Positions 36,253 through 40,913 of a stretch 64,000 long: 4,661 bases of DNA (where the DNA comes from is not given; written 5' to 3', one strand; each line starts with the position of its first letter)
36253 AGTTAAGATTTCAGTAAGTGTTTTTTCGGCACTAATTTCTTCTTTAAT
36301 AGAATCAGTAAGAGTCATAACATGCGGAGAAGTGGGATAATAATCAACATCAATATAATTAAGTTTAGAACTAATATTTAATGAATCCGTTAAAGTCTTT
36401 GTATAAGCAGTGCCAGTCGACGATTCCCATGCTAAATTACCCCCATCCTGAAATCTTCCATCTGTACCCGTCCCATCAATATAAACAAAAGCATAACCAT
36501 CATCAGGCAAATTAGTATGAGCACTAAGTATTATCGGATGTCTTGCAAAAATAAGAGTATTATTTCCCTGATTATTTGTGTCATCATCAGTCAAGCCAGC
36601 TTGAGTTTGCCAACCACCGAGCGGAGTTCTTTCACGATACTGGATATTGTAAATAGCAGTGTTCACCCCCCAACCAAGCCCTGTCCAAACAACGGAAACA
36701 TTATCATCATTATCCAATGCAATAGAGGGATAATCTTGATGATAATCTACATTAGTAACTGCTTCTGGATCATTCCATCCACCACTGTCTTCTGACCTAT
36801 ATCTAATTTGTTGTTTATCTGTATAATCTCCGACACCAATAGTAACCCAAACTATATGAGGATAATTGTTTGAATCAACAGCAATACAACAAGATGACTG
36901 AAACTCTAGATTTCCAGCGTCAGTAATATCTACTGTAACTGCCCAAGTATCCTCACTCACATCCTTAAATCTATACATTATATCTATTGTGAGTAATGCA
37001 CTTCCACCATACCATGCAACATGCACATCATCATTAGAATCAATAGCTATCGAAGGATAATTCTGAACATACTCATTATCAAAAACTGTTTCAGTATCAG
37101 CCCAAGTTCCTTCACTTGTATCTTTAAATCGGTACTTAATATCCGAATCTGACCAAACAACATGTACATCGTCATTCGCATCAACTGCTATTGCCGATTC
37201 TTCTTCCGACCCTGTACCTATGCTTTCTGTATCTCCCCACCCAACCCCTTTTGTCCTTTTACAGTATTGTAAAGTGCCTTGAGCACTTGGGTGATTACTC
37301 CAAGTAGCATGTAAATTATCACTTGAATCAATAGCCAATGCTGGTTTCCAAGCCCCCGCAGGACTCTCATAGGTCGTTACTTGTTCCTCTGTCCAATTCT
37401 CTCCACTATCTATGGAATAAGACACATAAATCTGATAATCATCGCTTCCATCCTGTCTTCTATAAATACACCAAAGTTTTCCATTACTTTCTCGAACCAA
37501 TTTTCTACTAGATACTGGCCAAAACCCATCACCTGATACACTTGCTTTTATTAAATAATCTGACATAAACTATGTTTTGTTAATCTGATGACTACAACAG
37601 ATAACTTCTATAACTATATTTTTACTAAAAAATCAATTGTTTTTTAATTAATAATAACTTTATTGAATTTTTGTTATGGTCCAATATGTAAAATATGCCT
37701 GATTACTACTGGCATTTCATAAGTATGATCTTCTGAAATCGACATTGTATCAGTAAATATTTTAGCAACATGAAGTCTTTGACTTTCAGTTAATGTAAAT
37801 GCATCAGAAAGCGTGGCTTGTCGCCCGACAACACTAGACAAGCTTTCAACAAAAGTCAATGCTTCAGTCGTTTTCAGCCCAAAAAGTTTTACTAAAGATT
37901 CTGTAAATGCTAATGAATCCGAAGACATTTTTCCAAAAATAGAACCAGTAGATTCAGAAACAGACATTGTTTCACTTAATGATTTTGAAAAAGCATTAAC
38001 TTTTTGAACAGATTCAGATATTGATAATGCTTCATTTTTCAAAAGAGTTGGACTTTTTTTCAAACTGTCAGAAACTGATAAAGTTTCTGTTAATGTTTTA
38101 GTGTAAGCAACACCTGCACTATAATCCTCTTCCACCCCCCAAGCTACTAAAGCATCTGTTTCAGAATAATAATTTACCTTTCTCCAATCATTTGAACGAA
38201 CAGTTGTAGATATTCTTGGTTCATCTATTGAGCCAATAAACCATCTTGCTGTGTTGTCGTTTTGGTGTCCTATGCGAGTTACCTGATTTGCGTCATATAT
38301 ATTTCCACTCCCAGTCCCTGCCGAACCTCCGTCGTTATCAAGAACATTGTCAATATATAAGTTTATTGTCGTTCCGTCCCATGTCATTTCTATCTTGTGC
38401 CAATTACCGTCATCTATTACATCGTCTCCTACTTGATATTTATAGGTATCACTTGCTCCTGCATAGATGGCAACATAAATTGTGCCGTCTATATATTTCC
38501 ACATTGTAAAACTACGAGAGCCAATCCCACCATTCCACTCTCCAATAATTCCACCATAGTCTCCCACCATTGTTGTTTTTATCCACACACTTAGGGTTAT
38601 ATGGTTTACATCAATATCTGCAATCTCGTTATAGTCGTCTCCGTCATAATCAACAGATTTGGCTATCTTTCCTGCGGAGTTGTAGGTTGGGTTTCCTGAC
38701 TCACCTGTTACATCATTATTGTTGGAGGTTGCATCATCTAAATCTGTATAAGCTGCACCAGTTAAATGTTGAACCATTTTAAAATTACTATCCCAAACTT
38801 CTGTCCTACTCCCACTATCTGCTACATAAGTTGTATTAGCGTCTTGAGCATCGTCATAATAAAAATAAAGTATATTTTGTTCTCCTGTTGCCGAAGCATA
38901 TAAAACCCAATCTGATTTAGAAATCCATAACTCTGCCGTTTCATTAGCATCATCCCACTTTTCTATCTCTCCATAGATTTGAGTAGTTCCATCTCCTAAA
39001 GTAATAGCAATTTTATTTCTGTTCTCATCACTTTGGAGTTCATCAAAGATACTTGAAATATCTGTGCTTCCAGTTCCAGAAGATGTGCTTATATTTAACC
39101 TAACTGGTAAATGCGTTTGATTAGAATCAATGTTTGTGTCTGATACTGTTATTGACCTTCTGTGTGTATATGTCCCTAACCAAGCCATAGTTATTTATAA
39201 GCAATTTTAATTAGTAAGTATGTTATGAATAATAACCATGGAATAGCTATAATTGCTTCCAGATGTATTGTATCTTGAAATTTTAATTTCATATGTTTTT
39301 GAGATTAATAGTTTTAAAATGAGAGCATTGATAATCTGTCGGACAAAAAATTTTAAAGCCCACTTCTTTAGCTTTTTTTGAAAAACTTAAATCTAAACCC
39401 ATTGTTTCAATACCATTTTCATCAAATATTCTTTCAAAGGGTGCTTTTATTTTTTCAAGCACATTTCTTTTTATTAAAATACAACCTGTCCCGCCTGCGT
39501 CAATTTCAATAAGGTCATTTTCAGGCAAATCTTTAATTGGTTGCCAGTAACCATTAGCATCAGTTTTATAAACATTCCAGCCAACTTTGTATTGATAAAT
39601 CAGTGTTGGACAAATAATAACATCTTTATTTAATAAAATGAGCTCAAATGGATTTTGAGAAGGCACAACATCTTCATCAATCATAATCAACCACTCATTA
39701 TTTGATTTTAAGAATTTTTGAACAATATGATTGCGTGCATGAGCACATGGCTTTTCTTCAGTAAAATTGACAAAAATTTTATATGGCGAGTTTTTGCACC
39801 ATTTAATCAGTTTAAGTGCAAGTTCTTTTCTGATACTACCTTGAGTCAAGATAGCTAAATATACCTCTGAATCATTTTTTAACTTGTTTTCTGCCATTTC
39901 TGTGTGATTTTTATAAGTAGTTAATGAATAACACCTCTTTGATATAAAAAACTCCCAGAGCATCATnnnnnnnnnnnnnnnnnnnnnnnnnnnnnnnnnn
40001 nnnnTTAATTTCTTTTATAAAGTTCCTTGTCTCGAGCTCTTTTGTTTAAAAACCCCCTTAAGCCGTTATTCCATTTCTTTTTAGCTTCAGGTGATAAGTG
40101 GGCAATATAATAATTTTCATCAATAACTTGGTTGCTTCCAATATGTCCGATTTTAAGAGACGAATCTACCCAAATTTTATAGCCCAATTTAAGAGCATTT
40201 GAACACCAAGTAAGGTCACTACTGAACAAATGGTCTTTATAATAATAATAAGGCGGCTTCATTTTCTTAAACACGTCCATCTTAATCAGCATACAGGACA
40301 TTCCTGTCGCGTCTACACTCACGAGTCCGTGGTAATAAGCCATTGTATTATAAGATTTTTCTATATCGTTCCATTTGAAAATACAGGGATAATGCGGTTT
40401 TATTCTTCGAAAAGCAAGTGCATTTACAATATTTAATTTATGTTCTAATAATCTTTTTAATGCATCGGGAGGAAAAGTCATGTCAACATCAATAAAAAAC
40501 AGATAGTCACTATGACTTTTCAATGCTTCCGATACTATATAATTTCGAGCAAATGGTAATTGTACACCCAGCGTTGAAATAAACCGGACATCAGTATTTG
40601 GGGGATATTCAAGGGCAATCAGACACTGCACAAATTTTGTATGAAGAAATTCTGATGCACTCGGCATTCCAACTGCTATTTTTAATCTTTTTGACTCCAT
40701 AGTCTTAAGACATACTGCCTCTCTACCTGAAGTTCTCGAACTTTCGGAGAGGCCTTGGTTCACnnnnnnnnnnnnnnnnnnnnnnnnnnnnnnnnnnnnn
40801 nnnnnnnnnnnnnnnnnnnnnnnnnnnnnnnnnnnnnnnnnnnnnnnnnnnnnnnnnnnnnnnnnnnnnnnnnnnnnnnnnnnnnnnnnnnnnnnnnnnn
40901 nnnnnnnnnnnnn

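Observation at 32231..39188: Three consecutive paralogous fibre proteins: different lectin-like heads (LamG, BNR/sialidase-like, unknown) sharing a YTKTLT(D/E) junction and Ser/Thr-rich repeat tails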

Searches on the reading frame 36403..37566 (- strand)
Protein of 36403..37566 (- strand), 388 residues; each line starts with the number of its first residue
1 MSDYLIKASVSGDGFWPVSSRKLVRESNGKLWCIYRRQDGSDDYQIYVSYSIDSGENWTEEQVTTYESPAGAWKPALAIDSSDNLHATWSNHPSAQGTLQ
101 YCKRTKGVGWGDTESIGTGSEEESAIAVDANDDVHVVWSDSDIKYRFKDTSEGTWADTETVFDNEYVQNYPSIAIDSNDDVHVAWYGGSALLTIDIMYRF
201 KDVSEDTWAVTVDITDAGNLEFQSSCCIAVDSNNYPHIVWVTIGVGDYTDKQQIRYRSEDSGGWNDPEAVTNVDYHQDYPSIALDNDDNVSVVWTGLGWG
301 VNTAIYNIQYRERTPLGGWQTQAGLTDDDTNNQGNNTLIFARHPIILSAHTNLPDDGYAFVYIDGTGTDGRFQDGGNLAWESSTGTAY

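Call 67: find_homologous_proteins(query=window:36403-37566:-, max_evalue=0.001)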
Query window:36403-37566:- (388 aa): 165 proteins with E <= 0.001 among 1766 candidates; the best 120 are listed.
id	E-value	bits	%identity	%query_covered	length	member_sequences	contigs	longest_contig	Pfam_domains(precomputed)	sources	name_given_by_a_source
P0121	1.2e-264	896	100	100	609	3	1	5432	PF13088.13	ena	-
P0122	3.5e-88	315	39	94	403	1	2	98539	-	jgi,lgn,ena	-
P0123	5.6e-80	288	41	93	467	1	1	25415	PF15892.12,PF06739.18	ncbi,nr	ncbi:MAG: hypothetical protein H3Z49_06365 [archaeon]|nr:hypothetical protein [archaeon]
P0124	9.5e-77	277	37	95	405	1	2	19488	-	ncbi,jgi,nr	ncbi:MAG: exo-alpha-sialidase [Actinobacteria bacterium]|nr:MAG: exo-alpha-sialidase [Actinomycetota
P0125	3.6e-74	268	36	94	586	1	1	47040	-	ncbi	-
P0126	5.3e-74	268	40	97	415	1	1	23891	-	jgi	-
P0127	1.9e-70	256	38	98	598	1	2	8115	PF07679.23,PF13895.13,PF13927.13,PF06739.18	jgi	jgi:hypothetical protein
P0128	8.6e-70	254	40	79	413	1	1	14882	PF15892.12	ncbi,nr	ncbi:MAG: hypothetical protein H3Z50_05395 [archaeon]|nr:hypothetical protein [archaeon]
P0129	4.8e-69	251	38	97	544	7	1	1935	PF18998.7,PF06739.18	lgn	-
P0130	1.5e-68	250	37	95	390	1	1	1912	-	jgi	-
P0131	8.7e-66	241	36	98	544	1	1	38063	PF18998.7,PF06739.18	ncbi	ncbi:hypothetical protein ACFLYG_01895 [Chloroflexota bacterium]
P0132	8.5e-65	238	37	96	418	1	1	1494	-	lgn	-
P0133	8.9e-65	237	37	97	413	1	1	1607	-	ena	-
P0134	7.2e-62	228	35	99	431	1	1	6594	-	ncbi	-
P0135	6.4e-60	221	32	97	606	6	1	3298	PF18998.7,PF06739.18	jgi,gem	-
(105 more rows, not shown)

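Call 69: find_encoding_contigs(protein=P0121, flank=10000, max_places=5)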
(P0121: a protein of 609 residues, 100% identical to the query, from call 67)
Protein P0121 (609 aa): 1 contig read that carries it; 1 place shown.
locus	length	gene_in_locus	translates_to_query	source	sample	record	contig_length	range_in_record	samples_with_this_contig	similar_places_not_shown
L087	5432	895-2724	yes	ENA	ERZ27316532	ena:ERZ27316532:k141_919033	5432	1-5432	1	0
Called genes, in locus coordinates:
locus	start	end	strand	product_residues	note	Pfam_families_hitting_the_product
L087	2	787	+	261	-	?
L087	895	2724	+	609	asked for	PF13088:BNR_2 (faint)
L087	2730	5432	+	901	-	?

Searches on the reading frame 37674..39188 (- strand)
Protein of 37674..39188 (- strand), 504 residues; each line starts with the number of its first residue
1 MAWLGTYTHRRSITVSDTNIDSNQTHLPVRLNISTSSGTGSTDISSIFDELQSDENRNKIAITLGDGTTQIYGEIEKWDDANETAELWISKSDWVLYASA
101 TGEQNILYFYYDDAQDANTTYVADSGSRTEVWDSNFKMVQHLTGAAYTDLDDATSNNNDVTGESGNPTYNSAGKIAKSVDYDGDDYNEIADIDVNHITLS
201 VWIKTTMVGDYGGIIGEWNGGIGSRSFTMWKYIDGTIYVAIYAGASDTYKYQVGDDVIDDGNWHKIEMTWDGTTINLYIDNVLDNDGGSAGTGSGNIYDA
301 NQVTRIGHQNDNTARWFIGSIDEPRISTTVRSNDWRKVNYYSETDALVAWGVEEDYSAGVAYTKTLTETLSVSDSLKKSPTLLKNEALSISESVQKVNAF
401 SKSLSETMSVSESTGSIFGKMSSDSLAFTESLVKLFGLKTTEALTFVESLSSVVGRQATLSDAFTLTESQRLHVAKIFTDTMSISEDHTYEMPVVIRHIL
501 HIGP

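Call 5: search_protein_families(library=pfam, proteins=[window:37674-39188:-], max_evalue=0.01)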
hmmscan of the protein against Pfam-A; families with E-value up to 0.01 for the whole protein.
window:37674-39188:- (504 aa): 3 families
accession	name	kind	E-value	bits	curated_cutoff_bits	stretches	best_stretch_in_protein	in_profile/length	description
PF13385.13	Laminin_G_3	-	3.8e-14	53.5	27.6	1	183-334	3-148/151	Concanavalin A-like lectin/glucanases superfamily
PF00054.30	Laminin_G_1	-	4.9e-05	24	24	1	214-289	9-81/131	Laminin G domain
PF02210.31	Laminin_G_2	-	0.0002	22.3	22.9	1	234-298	27-88/126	Laminin G domain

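Call 6: search_protein_families(library=phrogs, proteins=[window:37674-39188:-], max_evalue=0.01)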
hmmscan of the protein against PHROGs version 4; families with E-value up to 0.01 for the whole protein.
window:37674-39188:- (504 aa): 0 families

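Call 28: search_solved_structures(query=window:37674-39188:-, max_evalue=1)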
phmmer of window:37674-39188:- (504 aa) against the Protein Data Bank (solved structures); distinct sequences matched with E-value up to 1: 0.

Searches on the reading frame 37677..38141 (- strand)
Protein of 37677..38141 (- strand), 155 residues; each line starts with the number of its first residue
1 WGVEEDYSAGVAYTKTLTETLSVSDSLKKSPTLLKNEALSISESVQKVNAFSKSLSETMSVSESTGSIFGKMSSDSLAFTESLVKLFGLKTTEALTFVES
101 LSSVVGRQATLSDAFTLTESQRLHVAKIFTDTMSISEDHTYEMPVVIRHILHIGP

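Call 16: find_homologous_proteins(query=window:37677-38141:-, max_evalue=0.001)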
Query seq(155 aa): 62 candidates shared short words with the query, none scored E <= 0.001.

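Call 75: search_protein_representatives(alignment_id=A2)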
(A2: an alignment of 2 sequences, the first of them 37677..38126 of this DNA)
Query: 2 sequences, 154 profile positions. Proteins with E-value up to 0.001 (for the whole library): 894; up to 1e-10: 168; up to 1e-30: 7. The best 150 are listed.
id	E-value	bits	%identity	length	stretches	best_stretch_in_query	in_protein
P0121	3.0e-82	290.3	-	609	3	4-154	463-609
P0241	7.2e-43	162.4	-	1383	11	12-134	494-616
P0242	1.5e-39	151.6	-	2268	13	4-115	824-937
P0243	1.4e-38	148.5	-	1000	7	10-135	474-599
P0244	4.5e-34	133.8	-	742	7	7-135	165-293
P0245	1.1e-31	126.1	-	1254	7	9-134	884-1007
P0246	8.8e-31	123.1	-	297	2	45-152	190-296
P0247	2.1e-29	118.6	-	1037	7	4-117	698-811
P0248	3.4e-29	118.0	-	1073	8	8-133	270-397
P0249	1.6e-28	115.8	-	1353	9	31-132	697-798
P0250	8.2e-27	110.2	-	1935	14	90-136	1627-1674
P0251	5.0e-25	104.5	-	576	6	7-124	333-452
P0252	6.8e-25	104.0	-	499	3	3-99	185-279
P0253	2.1e-23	99.2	-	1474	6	11-133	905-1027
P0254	3.2e-23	98.6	-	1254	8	11-134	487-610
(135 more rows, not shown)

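Call 80: search_protein_families(library=pfam, alignment_id=A3, max_evalue=0.0001)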
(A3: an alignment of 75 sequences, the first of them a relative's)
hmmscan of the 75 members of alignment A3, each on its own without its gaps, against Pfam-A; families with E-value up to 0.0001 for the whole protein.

A. member 1, P0243 (1000 aa): 2 families
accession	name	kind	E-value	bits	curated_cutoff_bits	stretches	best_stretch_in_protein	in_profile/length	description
PF13385.13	Laminin_G_3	-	3.4e-13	50.4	27.6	1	179-329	1-148/151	Concanavalin A-like lectin/glucanases superfamily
PF10102.14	DUF2341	-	6.7e-05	23.7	23.4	1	58-112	5-56/84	Domain of unknown function (DUF2341)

B. families by the number of members that match (of 75 scanned): 7 families
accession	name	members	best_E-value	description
PF13385.13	Laminin_G_3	4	6.4e-18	Concanavalin A-like lectin/glucanases superfamily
PF10102.14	DUF2341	2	1.7e-23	Domain of unknown function (DUF2341)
PF25788.1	Ig_Rha78A_N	2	8.1e-11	Rha78A-like, N-terminal immunoglobulin domain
PF06439.18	3keto-disac_hyd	1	1.3e-09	3-keto-disaccharide hydrolase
PF02018.23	CBM_4_9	1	7.6e-07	Carbohydrate binding domain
PF21722.4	Gly_rich_2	1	3e-06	Glycine-rich domain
PF09458.16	H_lectin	1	4.6e-05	H-type lectin domain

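Call 81: find_encoding_contigs(protein=P0246, flank=10000, max_places=2)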
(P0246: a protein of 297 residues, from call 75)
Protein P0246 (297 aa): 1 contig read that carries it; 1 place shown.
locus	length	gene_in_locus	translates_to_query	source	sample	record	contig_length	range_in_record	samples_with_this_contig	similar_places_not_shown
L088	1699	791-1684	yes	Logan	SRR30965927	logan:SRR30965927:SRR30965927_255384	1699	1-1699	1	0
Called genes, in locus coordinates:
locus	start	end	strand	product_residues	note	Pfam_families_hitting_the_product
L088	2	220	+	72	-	?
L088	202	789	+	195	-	PF03452:Anp1 (faint)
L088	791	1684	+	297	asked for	-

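Call 91: predict_structure(alignment_id=A4)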
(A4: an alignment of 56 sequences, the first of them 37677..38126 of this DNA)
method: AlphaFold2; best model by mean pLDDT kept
length: 150 residues; sequences in the alignment: 56
mean_pLDDT: 75.0   pTM: 0.55
mean pLDDT of the five models: 75.0, 61.9, 56.5, 48.4, 42.9
residues with pLDDT >= 90: 0; 70-90: 115; 50-70: 34; < 50: 1
segments of 3 or more residues with pLDDT < 50: none
pLDDT, mean of each block of 10 residues (from residue 1): 67 82 78 82 77 82 79 80 69 78 77 69 70 78 57
secondary structure, 60 per line:
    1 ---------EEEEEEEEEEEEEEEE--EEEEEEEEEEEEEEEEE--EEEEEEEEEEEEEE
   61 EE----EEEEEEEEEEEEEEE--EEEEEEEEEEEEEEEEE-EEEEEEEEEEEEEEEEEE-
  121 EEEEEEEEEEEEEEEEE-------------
elements in order: E10-25 E28-44 E47-62 E67-81 E84-100 E102-119 E121-137

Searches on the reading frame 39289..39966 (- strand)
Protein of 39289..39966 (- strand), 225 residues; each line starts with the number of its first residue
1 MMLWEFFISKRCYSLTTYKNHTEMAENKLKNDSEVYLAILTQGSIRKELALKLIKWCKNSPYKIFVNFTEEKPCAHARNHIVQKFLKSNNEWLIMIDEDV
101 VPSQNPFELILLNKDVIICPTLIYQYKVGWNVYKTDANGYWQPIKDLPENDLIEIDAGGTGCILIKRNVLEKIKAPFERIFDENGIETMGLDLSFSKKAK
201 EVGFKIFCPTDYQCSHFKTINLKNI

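Call 5: search_protein_families(library=pfam, proteins=[window:39289-39966:-], max_evalue=0.01)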
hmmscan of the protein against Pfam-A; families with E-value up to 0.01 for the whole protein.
window:39289-39966:- (225 aa): 1 family
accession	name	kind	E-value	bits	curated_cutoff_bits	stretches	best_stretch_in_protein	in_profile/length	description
PF03452.20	Anp1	-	0.00032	20.7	28.8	1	74-123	121-172/263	Anp1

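Call 6: search_protein_families(library=phrogs, proteins=[window:39289-39966:-], max_evalue=0.01)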
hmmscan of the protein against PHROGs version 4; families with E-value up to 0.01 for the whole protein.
window:39289-39966:- (225 aa): 4 families
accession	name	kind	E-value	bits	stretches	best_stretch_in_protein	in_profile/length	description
phrog_1574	-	unknown function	3.7e-10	40.9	1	89-222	83-234/240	-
phrog_34859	-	moron, auxiliary metabolic gene and host takeover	1.8e-08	35.4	1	77-222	55-218/247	glycosyltransferase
phrog_38124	-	unknown function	0.00011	23.3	1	39-197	7-156/197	-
phrog_2456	-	moron, auxiliary metabolic gene and host takeover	0.00041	21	1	66-204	54-177/239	glycosyltransferase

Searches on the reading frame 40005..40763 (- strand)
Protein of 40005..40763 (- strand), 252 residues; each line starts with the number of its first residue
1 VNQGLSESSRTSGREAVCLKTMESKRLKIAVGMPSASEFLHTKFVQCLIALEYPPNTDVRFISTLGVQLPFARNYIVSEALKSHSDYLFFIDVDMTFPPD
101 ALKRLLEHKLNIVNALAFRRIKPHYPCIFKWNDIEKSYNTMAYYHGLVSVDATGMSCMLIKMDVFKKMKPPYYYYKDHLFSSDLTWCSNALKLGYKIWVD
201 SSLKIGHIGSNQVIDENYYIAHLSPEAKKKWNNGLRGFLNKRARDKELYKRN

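Call 5: search_protein_families(library=pfam, proteins=[window:40005-40763:-], max_evalue=0.01)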
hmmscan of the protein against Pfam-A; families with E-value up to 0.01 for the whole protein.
window:40005-40763:- (252 aa): 2 families
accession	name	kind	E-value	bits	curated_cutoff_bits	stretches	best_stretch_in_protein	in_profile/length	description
PF03452.20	Anp1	-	5.1e-06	26.6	28.8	1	72-120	124-173/263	Anp1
PF00535.33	Glycos_transf_2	-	0.0014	19.1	23.3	1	82-133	76-127/168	Glycosyl transferase family 2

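Call 6: search_protein_families(library=phrogs, proteins=[window:40005-40763:-], max_evalue=0.01)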
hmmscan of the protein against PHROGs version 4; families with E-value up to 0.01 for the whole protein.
window:40005-40763:- (252 aa): 2 families
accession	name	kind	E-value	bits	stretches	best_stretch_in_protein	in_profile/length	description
phrog_1574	-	unknown function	2.8e-16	61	1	22-213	10-234/240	-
phrog_12406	-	moron, auxiliary metabolic gene and host takeover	1.1e-10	42.4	1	62-230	35-216/242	glycosyltransferase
